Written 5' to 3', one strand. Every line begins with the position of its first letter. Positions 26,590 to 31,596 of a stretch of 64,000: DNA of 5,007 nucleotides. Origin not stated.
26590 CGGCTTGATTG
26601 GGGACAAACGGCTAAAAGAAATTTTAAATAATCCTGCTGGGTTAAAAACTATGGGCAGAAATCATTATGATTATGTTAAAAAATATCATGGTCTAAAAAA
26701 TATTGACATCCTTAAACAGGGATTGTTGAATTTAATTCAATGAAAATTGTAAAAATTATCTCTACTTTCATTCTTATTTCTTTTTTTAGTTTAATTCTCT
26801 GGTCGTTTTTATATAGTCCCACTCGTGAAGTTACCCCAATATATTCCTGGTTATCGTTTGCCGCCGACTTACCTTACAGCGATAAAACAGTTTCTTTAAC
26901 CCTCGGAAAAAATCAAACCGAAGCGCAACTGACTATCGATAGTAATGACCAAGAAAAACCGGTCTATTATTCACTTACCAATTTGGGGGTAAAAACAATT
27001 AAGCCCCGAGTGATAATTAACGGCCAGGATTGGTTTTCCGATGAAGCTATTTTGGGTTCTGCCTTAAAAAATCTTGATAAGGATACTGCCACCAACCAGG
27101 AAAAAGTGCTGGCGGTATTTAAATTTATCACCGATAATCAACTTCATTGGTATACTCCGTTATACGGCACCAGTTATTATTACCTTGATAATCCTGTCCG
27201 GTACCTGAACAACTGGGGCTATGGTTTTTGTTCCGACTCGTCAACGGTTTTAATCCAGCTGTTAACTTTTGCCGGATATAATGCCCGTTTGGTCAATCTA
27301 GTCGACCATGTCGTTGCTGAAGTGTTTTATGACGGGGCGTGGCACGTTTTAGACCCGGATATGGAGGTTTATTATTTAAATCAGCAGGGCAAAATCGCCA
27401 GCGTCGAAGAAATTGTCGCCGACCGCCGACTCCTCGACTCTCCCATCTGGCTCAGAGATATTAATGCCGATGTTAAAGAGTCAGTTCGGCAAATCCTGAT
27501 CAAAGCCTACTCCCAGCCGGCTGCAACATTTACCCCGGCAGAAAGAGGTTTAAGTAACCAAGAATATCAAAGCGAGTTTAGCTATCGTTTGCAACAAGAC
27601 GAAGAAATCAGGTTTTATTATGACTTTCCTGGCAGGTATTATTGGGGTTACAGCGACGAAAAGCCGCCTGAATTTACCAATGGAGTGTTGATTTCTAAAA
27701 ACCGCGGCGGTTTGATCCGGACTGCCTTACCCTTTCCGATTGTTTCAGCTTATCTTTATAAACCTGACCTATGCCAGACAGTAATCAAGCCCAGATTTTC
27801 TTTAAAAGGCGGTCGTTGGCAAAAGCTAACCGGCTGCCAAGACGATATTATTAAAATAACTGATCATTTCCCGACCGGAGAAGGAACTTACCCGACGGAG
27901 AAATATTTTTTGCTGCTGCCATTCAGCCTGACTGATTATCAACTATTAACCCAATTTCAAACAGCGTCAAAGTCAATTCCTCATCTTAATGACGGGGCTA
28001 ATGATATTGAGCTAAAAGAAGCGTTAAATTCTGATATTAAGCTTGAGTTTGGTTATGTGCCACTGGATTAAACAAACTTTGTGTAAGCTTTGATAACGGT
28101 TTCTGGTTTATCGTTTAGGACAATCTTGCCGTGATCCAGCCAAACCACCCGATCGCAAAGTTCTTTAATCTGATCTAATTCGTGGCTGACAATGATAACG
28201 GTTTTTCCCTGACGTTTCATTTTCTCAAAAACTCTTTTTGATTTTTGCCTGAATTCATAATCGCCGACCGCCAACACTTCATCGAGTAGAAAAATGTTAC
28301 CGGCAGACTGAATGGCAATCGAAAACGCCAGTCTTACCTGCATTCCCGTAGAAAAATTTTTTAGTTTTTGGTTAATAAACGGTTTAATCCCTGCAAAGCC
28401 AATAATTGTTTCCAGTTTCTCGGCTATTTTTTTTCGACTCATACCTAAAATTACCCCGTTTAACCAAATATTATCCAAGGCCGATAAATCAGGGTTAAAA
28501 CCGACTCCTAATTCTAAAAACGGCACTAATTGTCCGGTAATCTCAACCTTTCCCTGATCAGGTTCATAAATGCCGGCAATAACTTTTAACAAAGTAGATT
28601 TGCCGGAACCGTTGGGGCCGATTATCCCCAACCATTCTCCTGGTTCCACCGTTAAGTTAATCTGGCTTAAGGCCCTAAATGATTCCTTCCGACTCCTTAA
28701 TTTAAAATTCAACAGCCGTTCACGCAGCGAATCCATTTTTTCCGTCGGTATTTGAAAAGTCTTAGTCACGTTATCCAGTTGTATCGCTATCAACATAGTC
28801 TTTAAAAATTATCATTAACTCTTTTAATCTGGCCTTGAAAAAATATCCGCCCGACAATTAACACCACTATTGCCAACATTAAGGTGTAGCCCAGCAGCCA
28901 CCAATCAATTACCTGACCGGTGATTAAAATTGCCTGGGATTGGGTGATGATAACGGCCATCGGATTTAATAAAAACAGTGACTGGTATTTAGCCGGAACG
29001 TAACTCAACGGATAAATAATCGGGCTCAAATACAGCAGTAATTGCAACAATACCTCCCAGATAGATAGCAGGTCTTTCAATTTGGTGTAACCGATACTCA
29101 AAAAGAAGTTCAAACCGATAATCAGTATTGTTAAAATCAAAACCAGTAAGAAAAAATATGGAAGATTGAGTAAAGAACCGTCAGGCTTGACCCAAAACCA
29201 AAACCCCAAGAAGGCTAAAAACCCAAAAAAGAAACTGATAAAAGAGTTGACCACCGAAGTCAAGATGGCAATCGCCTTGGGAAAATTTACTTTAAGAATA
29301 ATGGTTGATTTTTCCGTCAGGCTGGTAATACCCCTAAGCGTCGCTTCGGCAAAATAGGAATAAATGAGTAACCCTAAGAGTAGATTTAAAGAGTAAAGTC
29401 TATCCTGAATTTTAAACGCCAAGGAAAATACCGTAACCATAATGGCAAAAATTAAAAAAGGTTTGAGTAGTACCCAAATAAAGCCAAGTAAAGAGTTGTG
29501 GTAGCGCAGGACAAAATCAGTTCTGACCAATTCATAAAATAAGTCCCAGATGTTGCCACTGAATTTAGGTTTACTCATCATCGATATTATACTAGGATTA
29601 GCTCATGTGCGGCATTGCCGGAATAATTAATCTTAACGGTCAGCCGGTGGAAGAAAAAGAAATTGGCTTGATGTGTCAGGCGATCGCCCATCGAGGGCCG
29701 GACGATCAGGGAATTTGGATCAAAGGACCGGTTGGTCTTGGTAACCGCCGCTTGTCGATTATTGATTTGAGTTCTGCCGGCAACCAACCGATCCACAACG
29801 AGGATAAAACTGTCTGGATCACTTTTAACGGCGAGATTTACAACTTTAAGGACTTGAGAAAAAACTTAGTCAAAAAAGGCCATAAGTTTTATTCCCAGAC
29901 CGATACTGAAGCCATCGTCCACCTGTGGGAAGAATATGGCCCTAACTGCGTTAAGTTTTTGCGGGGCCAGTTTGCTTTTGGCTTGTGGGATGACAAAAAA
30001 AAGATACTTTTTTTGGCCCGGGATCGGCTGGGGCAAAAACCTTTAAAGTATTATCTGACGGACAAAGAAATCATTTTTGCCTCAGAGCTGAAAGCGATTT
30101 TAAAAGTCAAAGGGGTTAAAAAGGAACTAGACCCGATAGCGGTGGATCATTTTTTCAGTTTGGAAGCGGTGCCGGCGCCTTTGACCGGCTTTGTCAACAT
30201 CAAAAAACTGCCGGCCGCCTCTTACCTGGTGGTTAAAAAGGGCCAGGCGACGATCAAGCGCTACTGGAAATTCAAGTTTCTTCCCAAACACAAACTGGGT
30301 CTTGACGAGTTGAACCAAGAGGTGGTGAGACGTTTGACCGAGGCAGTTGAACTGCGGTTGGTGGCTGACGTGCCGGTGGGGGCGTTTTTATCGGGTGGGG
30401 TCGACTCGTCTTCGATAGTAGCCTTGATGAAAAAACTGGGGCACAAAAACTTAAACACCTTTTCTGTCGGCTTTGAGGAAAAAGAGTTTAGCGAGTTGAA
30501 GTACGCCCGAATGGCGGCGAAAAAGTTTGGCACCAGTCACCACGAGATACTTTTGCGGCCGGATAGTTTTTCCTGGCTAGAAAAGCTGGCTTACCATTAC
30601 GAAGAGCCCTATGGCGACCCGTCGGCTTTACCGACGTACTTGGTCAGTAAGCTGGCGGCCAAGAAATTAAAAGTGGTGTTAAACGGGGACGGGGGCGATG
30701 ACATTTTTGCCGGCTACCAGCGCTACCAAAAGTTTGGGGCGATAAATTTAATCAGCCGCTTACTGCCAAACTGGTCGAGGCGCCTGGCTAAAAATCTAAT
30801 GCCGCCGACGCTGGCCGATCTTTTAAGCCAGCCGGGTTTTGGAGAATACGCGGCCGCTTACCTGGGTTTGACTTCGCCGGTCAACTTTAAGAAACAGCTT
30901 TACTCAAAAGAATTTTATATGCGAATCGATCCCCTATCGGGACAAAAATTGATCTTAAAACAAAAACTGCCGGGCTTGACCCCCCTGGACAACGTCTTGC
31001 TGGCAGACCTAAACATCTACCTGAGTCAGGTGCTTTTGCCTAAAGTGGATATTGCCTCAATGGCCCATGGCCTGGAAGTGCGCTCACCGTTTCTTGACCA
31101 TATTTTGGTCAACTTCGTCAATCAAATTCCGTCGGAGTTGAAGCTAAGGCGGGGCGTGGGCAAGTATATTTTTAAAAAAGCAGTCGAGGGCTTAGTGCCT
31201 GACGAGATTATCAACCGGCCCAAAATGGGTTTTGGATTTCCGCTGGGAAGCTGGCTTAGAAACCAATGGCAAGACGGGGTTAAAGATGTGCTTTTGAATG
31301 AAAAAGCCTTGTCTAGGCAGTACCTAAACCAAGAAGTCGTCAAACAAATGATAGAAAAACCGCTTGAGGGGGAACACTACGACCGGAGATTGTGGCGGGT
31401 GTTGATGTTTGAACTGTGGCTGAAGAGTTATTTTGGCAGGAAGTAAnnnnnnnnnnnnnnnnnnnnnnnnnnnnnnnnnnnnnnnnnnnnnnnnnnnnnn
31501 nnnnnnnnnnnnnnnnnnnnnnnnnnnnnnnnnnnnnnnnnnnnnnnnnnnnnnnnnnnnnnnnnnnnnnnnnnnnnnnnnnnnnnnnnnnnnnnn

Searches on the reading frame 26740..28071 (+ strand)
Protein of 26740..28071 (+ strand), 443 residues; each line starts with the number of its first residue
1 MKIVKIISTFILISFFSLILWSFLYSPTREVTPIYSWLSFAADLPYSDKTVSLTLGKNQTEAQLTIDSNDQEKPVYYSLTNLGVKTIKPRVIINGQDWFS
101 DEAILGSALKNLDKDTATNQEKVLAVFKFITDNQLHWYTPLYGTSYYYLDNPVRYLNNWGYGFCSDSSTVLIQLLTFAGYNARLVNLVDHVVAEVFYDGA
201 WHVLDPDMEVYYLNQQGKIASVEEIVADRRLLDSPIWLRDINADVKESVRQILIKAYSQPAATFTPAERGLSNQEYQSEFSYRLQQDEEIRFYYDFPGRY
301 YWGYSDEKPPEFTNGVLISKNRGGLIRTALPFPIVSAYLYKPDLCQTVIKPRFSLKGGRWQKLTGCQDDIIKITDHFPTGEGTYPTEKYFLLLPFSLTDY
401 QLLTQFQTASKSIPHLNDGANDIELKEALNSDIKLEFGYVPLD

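Call 5: search_protein_families(library=pfam, proteins=[window:26740-28071:+], max_evalue=0.01)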
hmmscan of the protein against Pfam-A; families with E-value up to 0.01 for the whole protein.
window:26740-28071:+ (443 aa): 1 family
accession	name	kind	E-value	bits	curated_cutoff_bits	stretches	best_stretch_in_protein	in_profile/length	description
PF01841.26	Transglut_core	-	6.7e-05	23.6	23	1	114-206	9-108/108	Transglutaminase-like superfamily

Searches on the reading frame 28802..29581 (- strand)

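Call 5: search_protein_families(library=pfam, proteins=[window:28802-29581:-], max_evalue=0.01)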
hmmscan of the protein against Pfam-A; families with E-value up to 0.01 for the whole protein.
window:28802-29581:- (259 aa): 1 family
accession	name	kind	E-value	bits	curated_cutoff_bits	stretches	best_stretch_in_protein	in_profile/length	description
PF01061.29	ABC2_membrane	-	1e-10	41.9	26.9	1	15-218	3-209/211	ABC-2 type transporter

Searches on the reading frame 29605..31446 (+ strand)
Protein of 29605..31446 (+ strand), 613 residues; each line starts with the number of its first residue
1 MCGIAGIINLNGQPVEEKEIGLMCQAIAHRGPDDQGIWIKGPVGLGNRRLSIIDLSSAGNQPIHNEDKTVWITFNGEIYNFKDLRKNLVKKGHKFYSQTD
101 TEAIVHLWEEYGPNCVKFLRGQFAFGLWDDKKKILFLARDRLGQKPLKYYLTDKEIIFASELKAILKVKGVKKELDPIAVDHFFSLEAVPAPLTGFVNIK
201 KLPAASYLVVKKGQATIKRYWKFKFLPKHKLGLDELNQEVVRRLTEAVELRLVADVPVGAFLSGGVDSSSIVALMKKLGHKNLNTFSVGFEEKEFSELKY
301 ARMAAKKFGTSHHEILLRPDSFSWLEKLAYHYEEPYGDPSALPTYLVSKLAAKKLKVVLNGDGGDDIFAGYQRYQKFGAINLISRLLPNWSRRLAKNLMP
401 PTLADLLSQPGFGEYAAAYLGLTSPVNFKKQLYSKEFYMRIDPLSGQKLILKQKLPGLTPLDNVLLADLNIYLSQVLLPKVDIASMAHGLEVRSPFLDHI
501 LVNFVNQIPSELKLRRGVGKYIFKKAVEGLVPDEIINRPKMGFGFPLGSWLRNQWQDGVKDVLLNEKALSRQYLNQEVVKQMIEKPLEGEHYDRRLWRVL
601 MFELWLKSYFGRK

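Call 5: search_protein_families(library=pfam, proteins=[window:29605-31446:+], max_evalue=0.01)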
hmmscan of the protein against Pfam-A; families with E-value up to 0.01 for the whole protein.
window:29605-31446:+ (613 aa): 5 families
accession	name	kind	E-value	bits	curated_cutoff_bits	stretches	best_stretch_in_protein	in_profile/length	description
PF00733.27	Asn_synthase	-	5.6e-99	332.6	21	1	242-607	4-354/354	Asparagine synthase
PF13537.11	GATase_7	-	2e-43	147.8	25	1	48-166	2-122/123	Glutamine amidotransferase domain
PF13522.11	GATase_6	-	4.3e-42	143.6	27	1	32-161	1-130/130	Glutamine amidotransferase domain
PF12481.13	DUF3700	-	0.00018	21.5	27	1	114-184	124-193/228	Aluminium induced protein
PF06508.19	QueC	-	0.00038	20.5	22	1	261-316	5-59/210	Queuosine biosynthesis protein QueC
